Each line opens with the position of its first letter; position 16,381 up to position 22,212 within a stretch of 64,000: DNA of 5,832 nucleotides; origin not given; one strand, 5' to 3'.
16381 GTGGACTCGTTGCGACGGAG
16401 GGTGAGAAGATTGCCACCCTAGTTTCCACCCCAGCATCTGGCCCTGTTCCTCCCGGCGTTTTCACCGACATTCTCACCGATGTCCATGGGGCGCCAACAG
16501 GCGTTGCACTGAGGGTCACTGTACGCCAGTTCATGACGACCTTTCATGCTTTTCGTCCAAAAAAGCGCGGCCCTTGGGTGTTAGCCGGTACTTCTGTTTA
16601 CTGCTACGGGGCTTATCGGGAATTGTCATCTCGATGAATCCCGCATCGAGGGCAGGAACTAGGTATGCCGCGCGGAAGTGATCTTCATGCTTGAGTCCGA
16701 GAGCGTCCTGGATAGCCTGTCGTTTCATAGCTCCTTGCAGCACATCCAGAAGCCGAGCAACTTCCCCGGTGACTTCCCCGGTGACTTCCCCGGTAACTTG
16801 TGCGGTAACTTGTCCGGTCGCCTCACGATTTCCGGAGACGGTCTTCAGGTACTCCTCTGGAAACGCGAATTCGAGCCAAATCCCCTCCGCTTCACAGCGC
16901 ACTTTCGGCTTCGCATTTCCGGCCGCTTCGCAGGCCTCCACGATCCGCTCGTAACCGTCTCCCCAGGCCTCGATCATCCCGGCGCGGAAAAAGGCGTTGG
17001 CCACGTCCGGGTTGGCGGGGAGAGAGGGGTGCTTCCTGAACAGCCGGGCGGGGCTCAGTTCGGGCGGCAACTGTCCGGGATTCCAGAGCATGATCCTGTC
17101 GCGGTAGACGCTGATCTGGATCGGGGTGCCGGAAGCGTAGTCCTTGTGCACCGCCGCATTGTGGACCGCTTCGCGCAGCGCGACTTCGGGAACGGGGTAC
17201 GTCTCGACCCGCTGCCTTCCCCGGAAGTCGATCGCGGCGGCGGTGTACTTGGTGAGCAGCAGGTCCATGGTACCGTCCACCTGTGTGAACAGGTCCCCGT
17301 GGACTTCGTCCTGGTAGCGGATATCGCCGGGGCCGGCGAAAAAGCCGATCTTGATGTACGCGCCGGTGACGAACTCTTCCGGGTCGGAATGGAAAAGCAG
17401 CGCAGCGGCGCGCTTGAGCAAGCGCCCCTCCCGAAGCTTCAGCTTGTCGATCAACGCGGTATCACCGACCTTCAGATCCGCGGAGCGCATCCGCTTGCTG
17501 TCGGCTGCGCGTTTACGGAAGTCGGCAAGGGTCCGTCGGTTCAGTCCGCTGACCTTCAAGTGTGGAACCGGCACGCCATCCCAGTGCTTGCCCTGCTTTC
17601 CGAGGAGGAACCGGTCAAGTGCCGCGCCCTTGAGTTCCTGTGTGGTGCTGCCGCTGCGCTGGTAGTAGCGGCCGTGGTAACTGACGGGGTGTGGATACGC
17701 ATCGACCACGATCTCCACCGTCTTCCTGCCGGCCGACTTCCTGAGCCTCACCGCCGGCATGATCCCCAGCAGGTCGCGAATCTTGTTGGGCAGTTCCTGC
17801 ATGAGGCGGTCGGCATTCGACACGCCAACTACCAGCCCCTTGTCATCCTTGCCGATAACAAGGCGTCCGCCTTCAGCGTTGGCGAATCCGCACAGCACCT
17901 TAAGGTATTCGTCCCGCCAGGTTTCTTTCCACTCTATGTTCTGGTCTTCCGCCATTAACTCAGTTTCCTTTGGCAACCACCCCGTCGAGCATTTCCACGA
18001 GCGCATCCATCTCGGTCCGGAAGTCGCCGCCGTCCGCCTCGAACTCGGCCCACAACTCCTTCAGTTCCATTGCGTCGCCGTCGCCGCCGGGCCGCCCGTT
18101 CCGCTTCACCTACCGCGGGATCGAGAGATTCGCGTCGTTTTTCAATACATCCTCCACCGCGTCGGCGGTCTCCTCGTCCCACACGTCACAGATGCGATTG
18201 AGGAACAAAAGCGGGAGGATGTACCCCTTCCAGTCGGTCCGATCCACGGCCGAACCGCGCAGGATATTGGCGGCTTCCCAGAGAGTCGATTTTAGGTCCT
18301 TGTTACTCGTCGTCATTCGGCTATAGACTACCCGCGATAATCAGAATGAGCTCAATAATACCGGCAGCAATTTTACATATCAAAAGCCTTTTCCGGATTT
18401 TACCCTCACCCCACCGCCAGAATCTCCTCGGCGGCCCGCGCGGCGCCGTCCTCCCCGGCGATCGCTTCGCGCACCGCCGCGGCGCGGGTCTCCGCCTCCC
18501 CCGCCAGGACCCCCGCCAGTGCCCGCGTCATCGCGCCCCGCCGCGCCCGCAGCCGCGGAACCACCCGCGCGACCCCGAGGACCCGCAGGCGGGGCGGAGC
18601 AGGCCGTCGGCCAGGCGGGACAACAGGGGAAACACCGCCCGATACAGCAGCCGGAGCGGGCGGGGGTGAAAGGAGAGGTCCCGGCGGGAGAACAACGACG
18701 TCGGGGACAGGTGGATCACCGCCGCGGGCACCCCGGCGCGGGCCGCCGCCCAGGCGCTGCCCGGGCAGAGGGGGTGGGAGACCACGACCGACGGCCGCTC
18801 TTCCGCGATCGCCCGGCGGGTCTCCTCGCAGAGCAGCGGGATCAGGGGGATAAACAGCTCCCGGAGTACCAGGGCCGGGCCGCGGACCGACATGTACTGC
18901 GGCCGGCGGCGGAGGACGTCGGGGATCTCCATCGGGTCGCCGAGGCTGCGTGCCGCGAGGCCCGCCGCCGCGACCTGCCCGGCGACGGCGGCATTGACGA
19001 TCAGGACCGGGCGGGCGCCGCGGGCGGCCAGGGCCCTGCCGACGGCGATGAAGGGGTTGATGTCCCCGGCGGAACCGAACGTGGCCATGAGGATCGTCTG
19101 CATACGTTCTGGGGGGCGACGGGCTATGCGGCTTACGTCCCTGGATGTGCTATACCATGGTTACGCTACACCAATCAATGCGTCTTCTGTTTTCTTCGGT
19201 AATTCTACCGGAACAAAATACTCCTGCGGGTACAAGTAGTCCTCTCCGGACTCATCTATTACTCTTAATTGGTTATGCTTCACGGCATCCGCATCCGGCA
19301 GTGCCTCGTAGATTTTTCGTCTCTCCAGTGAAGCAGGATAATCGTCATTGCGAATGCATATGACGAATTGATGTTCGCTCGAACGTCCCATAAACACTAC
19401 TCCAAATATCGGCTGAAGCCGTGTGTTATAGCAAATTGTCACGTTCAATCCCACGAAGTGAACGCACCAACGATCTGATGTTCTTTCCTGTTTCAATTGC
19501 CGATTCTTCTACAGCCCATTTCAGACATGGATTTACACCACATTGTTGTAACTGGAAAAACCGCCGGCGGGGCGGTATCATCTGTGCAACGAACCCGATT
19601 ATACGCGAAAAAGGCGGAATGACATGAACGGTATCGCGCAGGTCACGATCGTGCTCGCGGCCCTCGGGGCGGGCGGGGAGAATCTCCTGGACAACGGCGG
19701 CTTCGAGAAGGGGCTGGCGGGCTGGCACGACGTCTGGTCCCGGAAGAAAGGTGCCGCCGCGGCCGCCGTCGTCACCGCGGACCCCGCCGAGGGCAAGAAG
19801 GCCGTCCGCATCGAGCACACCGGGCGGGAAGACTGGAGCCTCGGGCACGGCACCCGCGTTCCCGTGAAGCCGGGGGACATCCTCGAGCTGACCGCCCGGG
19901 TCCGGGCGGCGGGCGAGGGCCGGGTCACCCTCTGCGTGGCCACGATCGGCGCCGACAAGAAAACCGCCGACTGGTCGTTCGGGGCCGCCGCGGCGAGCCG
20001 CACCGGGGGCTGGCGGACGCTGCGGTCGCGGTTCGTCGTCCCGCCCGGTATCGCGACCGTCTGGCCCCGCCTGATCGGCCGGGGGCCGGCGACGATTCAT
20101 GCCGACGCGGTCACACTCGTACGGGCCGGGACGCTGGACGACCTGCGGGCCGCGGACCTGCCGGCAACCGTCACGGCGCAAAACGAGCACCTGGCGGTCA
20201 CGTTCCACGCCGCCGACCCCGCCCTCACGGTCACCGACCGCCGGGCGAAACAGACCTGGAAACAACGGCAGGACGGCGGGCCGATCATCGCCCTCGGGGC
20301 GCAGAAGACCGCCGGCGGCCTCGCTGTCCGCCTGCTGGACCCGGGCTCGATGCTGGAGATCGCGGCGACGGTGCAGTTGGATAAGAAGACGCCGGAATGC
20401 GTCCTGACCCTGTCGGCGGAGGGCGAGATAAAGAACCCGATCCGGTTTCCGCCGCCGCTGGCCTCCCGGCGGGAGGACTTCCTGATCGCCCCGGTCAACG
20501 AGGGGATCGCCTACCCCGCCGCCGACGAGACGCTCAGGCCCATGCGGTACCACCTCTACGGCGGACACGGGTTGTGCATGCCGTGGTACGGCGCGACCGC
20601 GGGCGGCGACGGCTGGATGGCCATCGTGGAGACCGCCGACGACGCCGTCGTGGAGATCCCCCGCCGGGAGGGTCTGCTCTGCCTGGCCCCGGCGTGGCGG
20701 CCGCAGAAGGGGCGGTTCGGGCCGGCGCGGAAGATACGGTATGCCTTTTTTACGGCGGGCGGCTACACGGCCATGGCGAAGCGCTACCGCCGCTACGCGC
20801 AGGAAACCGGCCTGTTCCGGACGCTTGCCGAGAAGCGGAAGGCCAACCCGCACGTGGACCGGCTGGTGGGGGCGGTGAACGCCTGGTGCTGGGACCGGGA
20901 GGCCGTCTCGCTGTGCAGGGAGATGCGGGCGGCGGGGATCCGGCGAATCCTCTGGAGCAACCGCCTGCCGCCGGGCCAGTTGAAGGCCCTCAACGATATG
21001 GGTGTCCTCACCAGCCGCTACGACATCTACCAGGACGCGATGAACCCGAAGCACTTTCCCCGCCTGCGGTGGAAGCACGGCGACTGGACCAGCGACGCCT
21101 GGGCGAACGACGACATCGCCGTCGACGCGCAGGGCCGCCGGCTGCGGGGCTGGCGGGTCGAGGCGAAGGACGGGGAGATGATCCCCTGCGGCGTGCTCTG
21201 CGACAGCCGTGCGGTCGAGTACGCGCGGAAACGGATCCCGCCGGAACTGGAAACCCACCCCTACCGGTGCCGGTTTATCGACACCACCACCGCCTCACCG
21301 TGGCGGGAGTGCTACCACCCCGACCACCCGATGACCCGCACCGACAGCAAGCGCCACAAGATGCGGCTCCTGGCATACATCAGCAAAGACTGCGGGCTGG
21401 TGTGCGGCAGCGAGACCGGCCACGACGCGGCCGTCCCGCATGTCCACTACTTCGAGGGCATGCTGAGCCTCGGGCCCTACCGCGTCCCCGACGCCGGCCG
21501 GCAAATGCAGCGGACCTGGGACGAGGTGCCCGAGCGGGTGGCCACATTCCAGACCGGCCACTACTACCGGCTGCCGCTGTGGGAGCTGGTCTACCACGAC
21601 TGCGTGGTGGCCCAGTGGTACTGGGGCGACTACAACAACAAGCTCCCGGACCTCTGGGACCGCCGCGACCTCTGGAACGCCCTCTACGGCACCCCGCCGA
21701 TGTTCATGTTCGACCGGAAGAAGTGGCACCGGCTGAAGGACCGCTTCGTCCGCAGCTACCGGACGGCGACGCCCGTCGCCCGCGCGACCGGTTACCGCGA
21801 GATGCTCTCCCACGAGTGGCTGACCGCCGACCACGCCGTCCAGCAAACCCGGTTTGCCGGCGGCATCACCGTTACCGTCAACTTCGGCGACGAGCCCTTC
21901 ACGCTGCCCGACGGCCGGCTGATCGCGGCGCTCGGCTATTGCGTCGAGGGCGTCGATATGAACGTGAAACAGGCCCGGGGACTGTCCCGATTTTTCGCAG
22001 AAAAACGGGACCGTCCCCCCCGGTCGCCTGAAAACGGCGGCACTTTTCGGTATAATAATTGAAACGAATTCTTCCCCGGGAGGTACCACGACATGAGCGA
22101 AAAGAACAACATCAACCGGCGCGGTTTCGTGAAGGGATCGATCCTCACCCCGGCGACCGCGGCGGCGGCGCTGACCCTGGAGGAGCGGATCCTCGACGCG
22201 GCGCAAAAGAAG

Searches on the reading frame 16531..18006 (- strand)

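Call 15: search_protein_families(library=pfam, proteins=[window:16531-18006:-], max_evalue=0.00001)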
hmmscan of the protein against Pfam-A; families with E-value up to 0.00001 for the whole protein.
window:16531-18006:- (491 aa): 3 families
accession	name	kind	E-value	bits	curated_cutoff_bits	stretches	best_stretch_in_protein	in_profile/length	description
PF21247.3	Fic-like_C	-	1e-26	93.1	27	1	415-476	2-64/64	Filamentation induced by cAMP protein Fic-like, C-terminal domain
PF13749.12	HATPase_c_4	-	4.2e-18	65.6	26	1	293-374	1-83/89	Putative ATP-dependent DNA helicase recG C-terminal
PF04326.19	SLFN_AlbA_2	-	1.9e-12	48.2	25.3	1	20-125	1-117/118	Schlafen, AlbA_2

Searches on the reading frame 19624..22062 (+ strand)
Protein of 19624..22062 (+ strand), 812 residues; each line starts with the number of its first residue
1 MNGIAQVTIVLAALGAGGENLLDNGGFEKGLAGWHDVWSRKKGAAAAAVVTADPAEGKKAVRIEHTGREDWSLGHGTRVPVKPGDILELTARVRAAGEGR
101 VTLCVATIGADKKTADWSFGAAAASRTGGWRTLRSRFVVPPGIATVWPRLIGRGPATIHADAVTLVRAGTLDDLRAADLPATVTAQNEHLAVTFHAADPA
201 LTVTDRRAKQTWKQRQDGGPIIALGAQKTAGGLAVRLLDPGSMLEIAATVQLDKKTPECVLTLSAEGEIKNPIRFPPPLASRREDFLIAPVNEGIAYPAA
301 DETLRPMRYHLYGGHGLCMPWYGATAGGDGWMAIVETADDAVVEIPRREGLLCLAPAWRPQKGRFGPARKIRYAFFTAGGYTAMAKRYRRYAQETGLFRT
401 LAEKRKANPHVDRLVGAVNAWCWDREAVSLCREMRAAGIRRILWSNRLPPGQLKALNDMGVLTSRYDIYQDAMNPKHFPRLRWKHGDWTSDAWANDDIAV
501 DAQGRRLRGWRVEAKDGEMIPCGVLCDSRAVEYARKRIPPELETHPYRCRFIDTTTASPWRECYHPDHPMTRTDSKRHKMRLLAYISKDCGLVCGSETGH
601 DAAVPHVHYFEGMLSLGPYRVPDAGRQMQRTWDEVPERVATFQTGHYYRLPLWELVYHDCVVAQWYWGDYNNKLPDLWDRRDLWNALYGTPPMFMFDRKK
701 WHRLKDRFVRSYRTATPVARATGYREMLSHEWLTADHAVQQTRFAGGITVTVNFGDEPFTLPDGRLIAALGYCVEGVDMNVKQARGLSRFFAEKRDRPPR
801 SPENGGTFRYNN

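Call 26: search_protein_families(library=pfam, proteins=[window:19624-22062:+], max_evalue=0.00001)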
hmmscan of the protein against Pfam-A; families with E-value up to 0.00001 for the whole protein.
window:19624-22062:+ (812 aa): 2 families
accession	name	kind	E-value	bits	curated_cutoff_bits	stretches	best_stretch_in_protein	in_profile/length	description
PF11308.14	Glyco_hydro_129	-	1.3e-26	93.9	25.6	1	444-743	17-324/324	Glycosyl hydrolases related to GH101 family, GH129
PF18952.6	DUF5696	-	4.2e-10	39.2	25.6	0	700-772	543-612/612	Family of unknown function (DUF5696)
